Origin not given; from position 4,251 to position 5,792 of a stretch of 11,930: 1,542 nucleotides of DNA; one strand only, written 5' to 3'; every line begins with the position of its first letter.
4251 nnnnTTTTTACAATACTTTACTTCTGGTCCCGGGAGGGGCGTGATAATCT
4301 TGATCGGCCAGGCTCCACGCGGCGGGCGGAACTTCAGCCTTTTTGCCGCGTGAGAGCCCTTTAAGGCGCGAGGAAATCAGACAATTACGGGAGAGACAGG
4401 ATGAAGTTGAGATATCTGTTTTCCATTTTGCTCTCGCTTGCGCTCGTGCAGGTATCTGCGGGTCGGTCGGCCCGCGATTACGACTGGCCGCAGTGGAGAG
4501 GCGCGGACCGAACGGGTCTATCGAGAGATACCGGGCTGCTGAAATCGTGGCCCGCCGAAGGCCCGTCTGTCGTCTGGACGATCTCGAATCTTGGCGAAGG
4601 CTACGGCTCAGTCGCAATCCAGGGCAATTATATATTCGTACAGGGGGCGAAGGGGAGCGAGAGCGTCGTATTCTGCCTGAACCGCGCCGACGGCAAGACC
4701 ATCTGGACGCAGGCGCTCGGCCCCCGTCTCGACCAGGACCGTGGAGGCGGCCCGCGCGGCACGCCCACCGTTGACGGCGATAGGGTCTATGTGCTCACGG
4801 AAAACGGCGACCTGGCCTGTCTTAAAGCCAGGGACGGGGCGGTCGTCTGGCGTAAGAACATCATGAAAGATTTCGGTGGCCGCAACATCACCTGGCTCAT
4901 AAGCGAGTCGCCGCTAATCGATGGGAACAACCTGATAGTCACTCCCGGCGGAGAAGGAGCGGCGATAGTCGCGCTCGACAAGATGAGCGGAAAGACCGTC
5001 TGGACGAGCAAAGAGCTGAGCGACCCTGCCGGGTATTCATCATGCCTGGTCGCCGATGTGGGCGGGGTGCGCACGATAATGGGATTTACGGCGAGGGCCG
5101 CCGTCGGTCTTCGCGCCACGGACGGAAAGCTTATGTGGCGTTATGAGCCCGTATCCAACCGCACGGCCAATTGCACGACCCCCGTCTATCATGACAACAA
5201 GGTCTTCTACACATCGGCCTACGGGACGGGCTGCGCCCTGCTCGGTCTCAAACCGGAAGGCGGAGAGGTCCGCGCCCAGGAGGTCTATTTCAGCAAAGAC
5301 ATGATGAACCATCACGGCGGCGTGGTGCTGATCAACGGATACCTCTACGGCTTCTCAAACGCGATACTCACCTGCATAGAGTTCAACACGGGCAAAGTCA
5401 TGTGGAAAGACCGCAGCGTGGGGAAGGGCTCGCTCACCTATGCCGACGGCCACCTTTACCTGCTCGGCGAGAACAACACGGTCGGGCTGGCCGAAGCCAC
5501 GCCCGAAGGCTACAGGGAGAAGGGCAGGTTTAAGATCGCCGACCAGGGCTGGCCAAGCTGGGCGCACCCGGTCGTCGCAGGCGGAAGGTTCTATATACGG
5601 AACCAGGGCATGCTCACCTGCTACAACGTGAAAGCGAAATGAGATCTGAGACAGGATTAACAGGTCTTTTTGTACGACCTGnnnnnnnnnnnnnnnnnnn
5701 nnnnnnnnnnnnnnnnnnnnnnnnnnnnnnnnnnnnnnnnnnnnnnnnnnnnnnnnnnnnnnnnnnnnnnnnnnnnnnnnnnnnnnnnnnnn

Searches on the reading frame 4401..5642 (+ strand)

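Call 3: search_protein_families(library=pfam, proteins=[window:4401-5642:+], max_evalue=1)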
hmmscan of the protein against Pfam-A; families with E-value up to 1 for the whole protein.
window:4401-5642:+ (413 aa): 6 families
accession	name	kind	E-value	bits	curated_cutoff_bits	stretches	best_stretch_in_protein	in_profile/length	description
PF13360.13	PQQ_2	-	1.1e-32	114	27.6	2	87-336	2-232/233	Outer membrane protein assembly factor BamB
PF13570.13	Beta-prop_ACSF4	-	2.6e-12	47.2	133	1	88-337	28-251/329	Beta-alanine-activating enzyme, beta-propeller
PF25293.1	Beta-prop_EMC1_N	-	1.3e-07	32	34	1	127-294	32-193/219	EMC1 N-terminal beta-propeller domain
PF01011.28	PQQ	-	2e-05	23.9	26.7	1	100-153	29-84/595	Glucose/ethanol/alcohol dehydrogenase, beta-propeller domain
PF23727.1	Beta-prop_FAM234A_B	-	0.013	14.5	26.4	0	90-155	54-119/467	FAM234A/B beta-propeller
PF06032.18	S-Me-THD_N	-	0.13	12.8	27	1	174-255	47-132/158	S-Me-THD-like, N-terminal domain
